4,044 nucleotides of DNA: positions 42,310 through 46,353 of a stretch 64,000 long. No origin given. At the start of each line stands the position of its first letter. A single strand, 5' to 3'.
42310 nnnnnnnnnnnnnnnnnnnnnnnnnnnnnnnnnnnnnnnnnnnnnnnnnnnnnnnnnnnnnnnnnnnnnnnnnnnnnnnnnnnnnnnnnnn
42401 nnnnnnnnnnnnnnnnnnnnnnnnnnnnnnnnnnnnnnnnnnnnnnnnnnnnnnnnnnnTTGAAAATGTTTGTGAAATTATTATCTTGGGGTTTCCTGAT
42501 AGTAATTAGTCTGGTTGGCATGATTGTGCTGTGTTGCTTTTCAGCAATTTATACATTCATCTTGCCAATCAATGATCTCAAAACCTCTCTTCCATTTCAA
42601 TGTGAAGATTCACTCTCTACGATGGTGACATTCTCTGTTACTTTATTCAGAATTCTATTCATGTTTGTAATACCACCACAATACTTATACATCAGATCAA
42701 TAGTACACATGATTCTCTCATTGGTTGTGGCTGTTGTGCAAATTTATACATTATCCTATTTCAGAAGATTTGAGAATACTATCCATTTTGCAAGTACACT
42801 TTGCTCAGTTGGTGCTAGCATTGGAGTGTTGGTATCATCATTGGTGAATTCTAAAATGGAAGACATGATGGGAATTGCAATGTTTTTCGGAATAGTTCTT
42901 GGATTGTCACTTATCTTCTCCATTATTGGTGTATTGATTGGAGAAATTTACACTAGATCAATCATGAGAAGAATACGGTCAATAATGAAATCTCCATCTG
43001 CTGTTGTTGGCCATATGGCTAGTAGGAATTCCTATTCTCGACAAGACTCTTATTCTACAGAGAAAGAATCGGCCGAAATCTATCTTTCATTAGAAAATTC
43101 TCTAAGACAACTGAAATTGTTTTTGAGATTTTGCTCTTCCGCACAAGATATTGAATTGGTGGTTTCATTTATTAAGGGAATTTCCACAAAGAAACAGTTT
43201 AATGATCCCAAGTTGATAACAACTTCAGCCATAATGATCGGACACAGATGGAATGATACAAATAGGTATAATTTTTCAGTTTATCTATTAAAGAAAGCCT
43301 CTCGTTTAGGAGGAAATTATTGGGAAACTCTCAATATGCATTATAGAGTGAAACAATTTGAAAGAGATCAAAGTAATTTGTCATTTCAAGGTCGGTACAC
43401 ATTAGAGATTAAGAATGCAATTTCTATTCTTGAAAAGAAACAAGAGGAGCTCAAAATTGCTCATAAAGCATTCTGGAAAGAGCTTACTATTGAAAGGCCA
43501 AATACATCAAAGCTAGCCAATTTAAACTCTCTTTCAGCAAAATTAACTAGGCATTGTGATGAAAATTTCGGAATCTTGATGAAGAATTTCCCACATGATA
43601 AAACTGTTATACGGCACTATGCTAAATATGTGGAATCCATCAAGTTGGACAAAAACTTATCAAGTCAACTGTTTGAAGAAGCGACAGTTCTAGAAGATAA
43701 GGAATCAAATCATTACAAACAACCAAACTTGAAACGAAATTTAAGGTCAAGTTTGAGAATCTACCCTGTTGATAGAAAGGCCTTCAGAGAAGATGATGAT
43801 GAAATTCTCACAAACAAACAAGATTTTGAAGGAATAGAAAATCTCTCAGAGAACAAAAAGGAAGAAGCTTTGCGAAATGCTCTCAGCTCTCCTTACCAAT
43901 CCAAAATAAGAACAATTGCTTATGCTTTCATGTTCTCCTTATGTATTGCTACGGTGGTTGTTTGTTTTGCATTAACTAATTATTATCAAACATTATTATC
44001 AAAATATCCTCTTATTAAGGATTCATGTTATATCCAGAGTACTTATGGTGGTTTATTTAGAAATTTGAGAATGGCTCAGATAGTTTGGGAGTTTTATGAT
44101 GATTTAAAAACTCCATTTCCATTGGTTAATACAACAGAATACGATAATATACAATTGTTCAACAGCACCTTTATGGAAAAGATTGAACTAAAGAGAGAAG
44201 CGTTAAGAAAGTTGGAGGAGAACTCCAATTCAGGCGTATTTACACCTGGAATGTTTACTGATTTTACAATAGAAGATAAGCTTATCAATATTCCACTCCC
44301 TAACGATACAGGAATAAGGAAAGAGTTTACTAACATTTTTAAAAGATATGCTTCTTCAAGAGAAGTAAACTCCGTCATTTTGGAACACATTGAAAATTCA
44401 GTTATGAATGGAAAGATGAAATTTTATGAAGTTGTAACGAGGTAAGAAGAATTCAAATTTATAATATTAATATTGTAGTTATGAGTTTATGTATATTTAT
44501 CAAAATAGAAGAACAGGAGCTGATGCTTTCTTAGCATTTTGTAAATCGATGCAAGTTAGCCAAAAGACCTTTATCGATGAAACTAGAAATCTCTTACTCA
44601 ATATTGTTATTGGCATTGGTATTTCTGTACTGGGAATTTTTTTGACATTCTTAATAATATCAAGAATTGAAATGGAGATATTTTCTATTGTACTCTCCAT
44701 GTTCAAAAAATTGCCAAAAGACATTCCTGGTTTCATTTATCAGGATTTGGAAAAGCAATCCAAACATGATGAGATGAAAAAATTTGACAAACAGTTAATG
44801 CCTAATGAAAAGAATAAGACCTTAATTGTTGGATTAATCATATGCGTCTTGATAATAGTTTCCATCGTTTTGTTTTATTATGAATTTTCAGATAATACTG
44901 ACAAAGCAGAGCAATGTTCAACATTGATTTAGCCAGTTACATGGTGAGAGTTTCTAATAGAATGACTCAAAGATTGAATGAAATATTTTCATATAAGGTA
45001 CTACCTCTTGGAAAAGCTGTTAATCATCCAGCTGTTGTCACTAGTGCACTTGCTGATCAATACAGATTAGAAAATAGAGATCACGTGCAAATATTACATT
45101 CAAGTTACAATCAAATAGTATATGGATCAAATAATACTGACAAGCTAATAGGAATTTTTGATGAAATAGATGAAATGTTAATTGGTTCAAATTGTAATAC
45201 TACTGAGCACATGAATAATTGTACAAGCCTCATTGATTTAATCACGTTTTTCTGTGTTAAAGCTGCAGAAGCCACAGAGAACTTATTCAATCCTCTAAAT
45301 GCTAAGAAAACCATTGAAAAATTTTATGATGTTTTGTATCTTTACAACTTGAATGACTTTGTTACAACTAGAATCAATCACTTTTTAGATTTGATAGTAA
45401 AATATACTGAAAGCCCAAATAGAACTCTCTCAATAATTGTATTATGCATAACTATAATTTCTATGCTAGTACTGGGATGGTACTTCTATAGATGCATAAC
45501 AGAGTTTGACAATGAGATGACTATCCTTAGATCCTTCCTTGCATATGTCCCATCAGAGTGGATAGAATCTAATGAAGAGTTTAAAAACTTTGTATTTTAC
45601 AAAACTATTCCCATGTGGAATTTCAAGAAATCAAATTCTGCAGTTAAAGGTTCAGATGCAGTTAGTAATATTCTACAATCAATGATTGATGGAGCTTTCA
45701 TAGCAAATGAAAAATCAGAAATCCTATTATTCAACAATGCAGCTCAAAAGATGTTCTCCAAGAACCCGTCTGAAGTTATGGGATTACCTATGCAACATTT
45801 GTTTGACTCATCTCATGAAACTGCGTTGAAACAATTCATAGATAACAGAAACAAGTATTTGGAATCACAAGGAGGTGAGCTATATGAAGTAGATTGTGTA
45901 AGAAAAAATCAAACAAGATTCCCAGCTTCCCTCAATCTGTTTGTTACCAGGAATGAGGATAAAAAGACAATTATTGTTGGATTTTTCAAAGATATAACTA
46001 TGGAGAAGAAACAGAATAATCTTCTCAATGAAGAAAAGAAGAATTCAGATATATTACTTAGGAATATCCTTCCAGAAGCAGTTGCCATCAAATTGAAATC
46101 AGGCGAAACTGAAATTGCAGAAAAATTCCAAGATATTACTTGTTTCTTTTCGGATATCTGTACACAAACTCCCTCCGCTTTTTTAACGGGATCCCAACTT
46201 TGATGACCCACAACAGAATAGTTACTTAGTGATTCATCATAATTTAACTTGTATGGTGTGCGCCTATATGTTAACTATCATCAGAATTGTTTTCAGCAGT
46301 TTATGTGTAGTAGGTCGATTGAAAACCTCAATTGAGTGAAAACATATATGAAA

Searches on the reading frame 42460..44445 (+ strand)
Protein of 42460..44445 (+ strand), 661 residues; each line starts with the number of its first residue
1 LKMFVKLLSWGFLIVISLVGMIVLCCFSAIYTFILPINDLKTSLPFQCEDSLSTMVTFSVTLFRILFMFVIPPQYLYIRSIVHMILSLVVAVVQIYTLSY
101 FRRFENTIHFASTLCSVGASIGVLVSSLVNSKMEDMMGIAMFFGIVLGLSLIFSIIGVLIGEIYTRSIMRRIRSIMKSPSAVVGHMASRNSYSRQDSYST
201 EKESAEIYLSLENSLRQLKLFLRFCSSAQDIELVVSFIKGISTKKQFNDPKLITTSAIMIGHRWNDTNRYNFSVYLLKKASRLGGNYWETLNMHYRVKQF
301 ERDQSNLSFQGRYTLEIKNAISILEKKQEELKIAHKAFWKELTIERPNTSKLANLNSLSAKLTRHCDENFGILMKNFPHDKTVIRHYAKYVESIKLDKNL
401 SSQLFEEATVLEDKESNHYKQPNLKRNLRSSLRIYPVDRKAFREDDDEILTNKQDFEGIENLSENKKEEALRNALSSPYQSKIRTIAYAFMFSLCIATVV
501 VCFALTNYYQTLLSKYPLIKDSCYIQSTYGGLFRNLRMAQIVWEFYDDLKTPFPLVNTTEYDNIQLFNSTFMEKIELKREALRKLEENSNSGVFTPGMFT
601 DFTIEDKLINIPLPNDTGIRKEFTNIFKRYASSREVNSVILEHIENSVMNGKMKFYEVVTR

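Call 24: search_protein_families(library=pfam, max_evalue=0.0001, proteins=[window:42460-44445:+])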
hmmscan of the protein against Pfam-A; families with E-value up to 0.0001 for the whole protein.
window:42460-44445:+ (661 aa): 1 family
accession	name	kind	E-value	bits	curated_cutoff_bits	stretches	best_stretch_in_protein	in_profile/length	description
PF25474.1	TPR_TmcB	-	7.1e-14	52.2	27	1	315-417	22-124/125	TmcB, TPR repeats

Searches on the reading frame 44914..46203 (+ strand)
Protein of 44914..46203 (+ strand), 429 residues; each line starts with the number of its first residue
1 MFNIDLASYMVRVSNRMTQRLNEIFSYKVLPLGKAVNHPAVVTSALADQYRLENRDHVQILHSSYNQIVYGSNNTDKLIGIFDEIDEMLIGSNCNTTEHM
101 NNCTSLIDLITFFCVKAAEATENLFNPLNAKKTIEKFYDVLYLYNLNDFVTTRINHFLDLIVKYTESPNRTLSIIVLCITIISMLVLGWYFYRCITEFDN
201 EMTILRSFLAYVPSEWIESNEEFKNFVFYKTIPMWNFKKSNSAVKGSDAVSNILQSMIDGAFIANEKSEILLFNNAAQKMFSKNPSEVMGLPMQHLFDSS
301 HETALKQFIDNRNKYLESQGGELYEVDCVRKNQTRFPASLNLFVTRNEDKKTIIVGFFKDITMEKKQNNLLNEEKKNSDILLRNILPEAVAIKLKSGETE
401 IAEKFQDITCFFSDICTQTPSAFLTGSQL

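Call 24: search_protein_families(library=pfam, max_evalue=0.0001, proteins=[window:44914-46203:+])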
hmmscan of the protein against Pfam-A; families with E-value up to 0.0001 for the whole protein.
window:44914-46203:+ (429 aa): 2 families
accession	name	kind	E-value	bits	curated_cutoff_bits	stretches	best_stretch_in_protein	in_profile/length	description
PF13426.13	PAS_9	-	5.2e-17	62.4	27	1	259-362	2-102/103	PAS domain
PF00989.32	PAS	-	1.6e-11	44.7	22.6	1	250-361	3-113/113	PAS fold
